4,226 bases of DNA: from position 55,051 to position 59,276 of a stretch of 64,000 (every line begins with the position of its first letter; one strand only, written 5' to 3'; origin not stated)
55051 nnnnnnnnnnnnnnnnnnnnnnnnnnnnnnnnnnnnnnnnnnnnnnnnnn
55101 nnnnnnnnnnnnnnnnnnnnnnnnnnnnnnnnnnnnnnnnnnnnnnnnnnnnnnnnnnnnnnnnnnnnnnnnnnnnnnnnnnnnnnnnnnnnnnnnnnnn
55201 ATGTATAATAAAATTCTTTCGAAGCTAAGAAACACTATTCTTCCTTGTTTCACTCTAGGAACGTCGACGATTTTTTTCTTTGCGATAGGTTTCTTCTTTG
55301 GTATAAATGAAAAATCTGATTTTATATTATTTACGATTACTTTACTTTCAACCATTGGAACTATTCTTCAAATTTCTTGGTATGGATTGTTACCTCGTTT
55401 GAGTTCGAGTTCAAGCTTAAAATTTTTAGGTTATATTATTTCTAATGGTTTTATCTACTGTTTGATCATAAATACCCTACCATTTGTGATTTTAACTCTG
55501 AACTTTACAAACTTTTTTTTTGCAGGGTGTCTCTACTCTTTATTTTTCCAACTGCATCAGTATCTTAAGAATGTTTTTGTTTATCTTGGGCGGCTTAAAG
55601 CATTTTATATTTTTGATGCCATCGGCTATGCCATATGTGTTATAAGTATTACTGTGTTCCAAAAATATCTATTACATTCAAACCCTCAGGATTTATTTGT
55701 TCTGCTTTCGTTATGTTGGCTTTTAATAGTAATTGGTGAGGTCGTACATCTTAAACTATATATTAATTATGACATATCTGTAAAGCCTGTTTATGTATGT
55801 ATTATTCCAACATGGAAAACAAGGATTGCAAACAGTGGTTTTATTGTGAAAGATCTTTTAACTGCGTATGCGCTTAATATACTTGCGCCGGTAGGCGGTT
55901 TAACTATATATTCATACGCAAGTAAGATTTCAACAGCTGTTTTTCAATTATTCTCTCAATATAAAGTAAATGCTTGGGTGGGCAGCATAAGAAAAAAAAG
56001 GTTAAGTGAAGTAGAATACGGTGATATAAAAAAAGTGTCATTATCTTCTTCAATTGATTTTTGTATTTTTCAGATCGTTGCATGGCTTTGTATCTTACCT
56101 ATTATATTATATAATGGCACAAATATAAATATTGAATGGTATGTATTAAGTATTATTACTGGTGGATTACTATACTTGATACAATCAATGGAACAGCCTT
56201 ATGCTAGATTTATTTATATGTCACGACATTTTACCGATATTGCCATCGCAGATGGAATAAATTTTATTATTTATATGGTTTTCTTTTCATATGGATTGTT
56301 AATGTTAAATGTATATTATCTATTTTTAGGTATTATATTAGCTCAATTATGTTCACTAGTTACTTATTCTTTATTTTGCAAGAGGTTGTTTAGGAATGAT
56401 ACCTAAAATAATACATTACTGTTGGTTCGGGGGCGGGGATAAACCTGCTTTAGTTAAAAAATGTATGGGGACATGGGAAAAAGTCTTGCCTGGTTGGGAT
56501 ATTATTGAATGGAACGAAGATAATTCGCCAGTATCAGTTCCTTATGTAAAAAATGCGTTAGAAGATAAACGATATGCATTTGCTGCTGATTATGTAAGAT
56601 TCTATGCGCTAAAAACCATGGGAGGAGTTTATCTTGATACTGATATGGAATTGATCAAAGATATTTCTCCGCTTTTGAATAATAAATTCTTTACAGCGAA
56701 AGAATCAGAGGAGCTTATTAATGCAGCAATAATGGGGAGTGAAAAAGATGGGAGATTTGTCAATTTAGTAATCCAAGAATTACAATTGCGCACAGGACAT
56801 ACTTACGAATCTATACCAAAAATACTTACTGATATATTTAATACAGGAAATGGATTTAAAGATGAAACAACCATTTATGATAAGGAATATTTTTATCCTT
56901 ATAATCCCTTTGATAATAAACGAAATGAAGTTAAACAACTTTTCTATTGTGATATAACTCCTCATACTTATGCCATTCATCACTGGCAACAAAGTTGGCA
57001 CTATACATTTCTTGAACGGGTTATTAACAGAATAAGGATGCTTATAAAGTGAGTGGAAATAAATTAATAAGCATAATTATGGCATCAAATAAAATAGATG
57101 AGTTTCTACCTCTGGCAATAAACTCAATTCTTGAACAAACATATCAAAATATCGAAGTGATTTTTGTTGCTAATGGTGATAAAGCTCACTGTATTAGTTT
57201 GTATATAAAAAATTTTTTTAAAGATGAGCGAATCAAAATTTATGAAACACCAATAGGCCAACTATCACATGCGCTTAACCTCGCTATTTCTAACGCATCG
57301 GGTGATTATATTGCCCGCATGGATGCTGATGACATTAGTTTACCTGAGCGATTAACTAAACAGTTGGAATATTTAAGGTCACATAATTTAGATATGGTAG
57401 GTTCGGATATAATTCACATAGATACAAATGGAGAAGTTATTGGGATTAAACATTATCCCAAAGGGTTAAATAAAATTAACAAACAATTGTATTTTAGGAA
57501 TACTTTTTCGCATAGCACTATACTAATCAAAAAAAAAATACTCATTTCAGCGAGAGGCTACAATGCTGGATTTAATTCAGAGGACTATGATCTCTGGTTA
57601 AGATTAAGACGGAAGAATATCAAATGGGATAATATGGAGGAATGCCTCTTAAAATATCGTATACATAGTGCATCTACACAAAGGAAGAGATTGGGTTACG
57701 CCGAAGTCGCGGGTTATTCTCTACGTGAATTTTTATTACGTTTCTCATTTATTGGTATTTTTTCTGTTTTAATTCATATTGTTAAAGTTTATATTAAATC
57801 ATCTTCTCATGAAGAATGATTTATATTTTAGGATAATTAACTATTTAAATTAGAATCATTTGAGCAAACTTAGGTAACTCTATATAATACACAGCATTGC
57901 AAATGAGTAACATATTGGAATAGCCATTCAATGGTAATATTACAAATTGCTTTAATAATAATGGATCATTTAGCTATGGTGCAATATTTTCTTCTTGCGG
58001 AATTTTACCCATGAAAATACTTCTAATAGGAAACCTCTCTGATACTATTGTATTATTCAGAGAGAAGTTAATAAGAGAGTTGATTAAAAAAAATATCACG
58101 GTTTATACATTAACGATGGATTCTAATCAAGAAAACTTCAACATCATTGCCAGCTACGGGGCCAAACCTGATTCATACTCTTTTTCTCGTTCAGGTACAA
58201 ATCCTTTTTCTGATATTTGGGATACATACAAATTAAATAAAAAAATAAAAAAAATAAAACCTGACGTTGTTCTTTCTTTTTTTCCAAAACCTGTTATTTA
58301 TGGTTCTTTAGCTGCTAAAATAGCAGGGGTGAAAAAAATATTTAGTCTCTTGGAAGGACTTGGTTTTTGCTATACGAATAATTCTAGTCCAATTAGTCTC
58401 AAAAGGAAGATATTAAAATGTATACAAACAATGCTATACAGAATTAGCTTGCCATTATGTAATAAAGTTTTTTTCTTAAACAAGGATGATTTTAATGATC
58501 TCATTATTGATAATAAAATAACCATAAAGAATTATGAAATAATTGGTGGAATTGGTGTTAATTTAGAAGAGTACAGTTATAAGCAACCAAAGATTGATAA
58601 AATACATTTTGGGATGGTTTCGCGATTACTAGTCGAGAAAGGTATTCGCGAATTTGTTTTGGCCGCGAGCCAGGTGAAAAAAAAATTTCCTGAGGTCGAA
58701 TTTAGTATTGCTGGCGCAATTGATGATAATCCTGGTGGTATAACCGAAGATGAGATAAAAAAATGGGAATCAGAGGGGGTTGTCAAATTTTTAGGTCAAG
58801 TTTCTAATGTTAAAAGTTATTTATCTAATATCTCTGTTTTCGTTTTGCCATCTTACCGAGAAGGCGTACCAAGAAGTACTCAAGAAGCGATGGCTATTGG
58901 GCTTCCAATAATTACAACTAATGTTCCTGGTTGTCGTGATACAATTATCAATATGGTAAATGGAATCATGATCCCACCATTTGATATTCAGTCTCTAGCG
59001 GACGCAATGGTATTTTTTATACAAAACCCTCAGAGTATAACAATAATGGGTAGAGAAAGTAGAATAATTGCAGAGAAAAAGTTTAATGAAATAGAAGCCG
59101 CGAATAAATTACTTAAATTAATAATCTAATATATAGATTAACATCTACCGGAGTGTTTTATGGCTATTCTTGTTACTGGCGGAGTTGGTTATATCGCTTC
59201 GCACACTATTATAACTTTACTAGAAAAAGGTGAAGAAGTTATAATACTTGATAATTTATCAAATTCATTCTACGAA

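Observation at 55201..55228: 28-nt overlap between the GT2 gene and the downstream membrane-protein ORF in the O-antigen cluster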

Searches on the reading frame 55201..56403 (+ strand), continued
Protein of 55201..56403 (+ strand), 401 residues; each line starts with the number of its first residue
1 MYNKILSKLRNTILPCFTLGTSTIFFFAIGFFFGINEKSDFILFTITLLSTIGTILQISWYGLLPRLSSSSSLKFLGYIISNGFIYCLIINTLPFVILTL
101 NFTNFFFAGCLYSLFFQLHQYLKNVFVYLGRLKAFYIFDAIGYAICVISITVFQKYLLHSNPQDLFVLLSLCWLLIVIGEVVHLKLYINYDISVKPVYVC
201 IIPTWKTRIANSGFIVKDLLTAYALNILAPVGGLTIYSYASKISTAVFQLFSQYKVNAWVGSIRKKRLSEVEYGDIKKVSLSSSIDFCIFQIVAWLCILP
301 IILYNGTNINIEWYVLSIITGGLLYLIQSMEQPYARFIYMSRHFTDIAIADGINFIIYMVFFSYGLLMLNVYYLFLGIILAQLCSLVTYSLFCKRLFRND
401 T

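Call 44: find_encoding_contigs(protein=P0134, flank=3500, max_places=1)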
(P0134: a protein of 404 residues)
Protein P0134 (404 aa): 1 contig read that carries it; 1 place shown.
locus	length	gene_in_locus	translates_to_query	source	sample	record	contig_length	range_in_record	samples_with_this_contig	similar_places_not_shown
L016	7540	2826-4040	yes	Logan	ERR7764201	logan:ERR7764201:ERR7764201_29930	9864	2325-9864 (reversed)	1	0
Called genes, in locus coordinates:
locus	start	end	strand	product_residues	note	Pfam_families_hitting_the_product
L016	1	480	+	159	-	?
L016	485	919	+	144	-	-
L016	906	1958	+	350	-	PF14897:EpsG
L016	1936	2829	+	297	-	PF13641:Glyco_tranf_2_3, PF00535:Glycos_transf_2, PF10111:Glyco_tranf_2_2 (weak)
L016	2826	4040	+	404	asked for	-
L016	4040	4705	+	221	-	PF05704:Caps_synth, PF12919:TcdA_TcdB (faint), PF04488:Gly_transf_sug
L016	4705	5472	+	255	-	PF10111:Glyco_tranf_2_2 (weak), PF13641:Glyco_tranf_2_3, PF00535:Glycos_transf_2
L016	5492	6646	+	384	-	PF13579:Glyco_trans_4_4 (weak), PF20706:GT4-conflict (weak), PF00534:Glycos_transf_1, PF13692:Glyco_trans_1_4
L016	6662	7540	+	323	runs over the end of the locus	PF01073:3Beta_HSD, PF01370:Epimerase, PF02719:Polysacc_synt_2 (weak), PF04321:RmlD_sub_bind, PF05368:NmrA (weak), PF13460:NAD_binding_10, PF16363:GDP_Man_Dehyd, PF07993:NAD_binding_4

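Call 45: find_encoding_contigs(protein=P0136, flank=3500, max_places=1)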
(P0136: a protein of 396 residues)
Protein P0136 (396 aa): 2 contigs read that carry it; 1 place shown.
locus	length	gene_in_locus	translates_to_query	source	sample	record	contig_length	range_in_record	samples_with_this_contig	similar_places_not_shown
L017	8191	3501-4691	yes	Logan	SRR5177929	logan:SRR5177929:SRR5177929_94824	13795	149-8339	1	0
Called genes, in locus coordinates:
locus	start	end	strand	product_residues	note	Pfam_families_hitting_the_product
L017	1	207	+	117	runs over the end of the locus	?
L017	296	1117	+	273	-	PF02706:Wzz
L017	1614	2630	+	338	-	PF14897:EpsG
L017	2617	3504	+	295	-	PF13641:Glyco_tranf_2_3, PF00535:Glycos_transf_2, PF10111:Glyco_tranf_2_2 (weak)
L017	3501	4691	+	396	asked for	-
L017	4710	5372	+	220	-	PF05704:Caps_synth, PF12919:TcdA_TcdB (faint), PF04488:Gly_transf_sug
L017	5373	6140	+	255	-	PF13641:Glyco_tranf_2_3, PF00535:Glycos_transf_2, PF10111:Glyco_tranf_2_2 (faint)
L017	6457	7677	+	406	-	PF13439:Glyco_transf_4 (weak), PF13579:Glyco_trans_4_4, PF00534:Glycos_transf_1, PF13692:Glyco_trans_1_4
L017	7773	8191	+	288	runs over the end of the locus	PF01073:3Beta_HSD, PF01370:Epimerase, PF02719:Polysacc_synt_2, PF13460:NAD_binding_10, PF16363:GDP_Man_Dehyd, PF07993:NAD_binding_4, PF04321:RmlD_sub_bind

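Call 48: predict_structure(alignment_id=A2)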
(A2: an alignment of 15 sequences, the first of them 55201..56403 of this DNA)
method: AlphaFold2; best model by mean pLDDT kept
length: 401 residues; sequences in the alignment: 15
mean_pLDDT: 86.3   pTM: 0.82
mean pLDDT of the five models: 86.3, 85.0, 83.4, 82.7, 82.5
residues with pLDDT >= 90: 179; 70-90: 194; 50-70: 26; < 50: 2
segments of 3 or more residues with pLDDT < 50: none
pLDDT, mean of each block of 10 residues (from residue 1): 60 79 88 87 89 78 73 83 87 72 77 92 87 89 95 89 92 96 89 74 75 86 92 91 90 87 81 93 94 87 72 91 95 92 88 94 96 95 96 85 44
secondary structure, 60 per line:
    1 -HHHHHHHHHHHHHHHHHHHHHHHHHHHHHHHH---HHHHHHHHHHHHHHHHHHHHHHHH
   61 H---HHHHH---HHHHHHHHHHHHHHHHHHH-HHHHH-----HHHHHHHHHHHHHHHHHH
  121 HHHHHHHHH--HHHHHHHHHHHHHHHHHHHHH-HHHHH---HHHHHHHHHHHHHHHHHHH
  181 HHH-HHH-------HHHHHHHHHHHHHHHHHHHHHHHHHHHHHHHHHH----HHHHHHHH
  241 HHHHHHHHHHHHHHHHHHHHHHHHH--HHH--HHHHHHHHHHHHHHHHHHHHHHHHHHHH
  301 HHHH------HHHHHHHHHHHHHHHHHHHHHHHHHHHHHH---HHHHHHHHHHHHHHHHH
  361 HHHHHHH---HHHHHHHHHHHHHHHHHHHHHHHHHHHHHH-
elements in order: H2-33 H37-61 H65-69 H73-91 H93-97 H103-129 H132-152 H154-158 H162-183 H195-228 H233-265 H273-304 H311-340 H344-367 H371-400

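Call 52: fold_search(model_id=the predicted structure, library=pdb)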
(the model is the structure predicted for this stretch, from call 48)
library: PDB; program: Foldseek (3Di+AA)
matches with E <= 10: 327; with E <= 0.001: 36
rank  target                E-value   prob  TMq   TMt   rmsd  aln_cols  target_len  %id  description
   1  9g9n_A                3.0e-07  1.00  0.64  0.63   5.6       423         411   14  Lipid III flippase WzxE with NB10 and NB7 nanobodies in inward-facing conformation - crystal 1 (released 2025-01-22)
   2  9g9p_A                8.4e-07  1.00  0.67  0.66   5.5       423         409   14  Lipid III flippase WzxE with NB10 and NB7 nanobodies in inward-facing conformation - crystal 2 (released 2025-01-22)
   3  7waw                  1.1e-06  1.00  0.72  0.60   5.0       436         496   14  MurJ inward closed form (released 2022-06-01)
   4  7wax                  1.1e-06  1.00  0.69  0.56   6.0       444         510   14  MurJ inward occluded form (released 2022-06-01)
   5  6nc8                  2.0e-06  1.00  0.67  0.59   5.6       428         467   15  Lipid II flippase MurJ, inward occluded conformation (released 2019-04-17)
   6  9r1f_A                4.0e-06  1.00  0.46  0.40   9.7       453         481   14  Cryo-EM structure of human MATE1 in complex with metformin (released 2025-11-05)
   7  9g95_A                5.2e-06  1.00  0.59  0.57   6.9       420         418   15  Lipid III flippase WzxE with NB10 nanobody in outward-facing conformation at 2.7552 A (released 2025-01-22)
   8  9g9o_A                7.0e-06  1.00  0.57  0.55   7.2       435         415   16  Lipid III flippase WzxE with NB10 and NB7 nanobodies in outward-facing conformation - crystal 2 (released 2025-01-22)
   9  6nc6_A                9.1e-06  1.00  0.72  0.63   4.5       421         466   14  Lipid II flippase MurJ, inward closed conformation (released 2019-04-17)
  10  5t77                  1.0e-05  1.00  0.68  0.60   5.6       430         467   15  Crystal structure of the MOP flippase MurJ (released 2016-12-28)
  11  6nc6_B                2.0e-05  1.00  0.69  0.61   5.4       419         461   14  Lipid II flippase MurJ, inward closed conformation (released 2019-04-17)
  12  9rsj_A                2.7e-05  1.00  0.61  0.55   7.6       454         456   13  Cryo-EM structure of MATE transporter NorM-VC in complex with doxorubicin (released 2025-11-26)
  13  9g9m_A                2.8e-05  1.00  0.57  0.55   7.3       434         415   15  Lipid III flippase WzxE with NB10 and NB7 nanobodies in outward-facing conformation - crystal 1 (released 2025-01-22)
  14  7wag                  4.6e-05  1.00  0.64  0.51   6.7       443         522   13  Crystal structure of MurJ squeezed form (released 2022-06-01)
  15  9r1g_A                7.7e-05  1.00  0.50  0.44   9.0       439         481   14  Cryo-EM structure of human MATE1 (released 2025-11-05)
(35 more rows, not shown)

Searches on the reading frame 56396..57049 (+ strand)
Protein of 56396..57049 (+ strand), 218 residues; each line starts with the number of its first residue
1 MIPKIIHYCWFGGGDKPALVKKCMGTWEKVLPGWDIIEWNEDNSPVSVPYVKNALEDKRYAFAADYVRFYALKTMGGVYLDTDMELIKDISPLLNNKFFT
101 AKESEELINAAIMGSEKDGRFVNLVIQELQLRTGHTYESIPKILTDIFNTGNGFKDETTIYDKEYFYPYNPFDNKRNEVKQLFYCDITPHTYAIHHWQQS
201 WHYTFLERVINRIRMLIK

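Call 3: search_protein_families(library=pfam, proteins=[window:56396-57049:+], max_evalue=0.01)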
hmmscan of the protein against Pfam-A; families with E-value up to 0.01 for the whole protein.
window:56396-57049:+ (218 aa): 3 families
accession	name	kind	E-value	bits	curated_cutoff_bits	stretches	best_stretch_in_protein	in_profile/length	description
PF04488.21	Gly_transf_sug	-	1.8e-12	48.2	23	1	17-96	1-89/93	Glycosyltransferase sugar-binding region containing DXD motif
PF05704.18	Caps_synth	-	2.1e-10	40.9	24.5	1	3-109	47-160/278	Capsular polysaccharide synthesis protein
PF12919.13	TcdA_TcdB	-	8.5e-08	32.3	23.6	1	55-84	165-194/382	TcdA/TcdB catalytic glycosyltransferase domain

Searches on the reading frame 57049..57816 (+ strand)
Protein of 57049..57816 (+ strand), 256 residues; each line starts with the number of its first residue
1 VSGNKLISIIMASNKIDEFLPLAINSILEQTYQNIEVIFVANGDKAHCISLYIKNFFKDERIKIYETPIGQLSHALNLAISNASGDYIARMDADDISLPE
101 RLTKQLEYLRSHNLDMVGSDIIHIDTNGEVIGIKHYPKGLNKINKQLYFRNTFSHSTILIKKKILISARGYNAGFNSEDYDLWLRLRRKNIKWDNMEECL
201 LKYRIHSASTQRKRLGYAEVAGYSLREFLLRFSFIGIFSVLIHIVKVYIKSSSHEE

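Call 3: search_protein_families(library=pfam, proteins=[window:57049-57816:+], max_evalue=0.01)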
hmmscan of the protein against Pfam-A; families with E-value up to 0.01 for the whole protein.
window:57049-57816:+ (256 aa): 4 families
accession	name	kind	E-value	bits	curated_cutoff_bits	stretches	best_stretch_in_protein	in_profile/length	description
PF00535.33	Glycos_transf_2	-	3.4e-23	82.8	23.3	1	9-152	3-149/168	Glycosyl transferase family 2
PF13641.12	Glyco_tranf_2_3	-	5.4e-11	43.4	27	1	7-191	3-199/230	Glycosyltransferase like family 2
PF10111.15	Glyco_tranf_2_2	-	1.1e-10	41.9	27.3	1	25-211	17-223/276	Glycosyltransferase like family 2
PF13632.12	Glyco_trans_2_3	-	0.0093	16.2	27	0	158-232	77-163/198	Glycosyl transferase family group 2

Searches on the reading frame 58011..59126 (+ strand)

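Call 3: search_protein_families(library=pfam, proteins=[window:58011-59126:+], max_evalue=0.01)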
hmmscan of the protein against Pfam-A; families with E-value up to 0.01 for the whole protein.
window:58011-59126:+ (372 aa): 5 families
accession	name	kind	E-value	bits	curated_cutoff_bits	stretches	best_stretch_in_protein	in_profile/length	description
PF00534.26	Glycos_transf_1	-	4.7e-31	108.1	26.4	1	196-348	14-167/172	Glycosyl transferases group 1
PF13692.12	Glyco_trans_1_4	-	1.9e-29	103.2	27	1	199-339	3-142/142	Glycosyl transferases group 1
PF13477.12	Glyco_trans_4_2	-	4e-10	40.4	23.4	1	2-137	1-127/139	Glycosyl transferase 4-like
PF20706.3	GT4-conflict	-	7.7e-07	28.9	26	1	176-314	176-322/385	Family 4 Glycosyltransferase in conflict systems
PF13439.12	Glyco_transf_4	-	0.00023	21.7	28.5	1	20-112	11-102/170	Glycosyltransferase Family 4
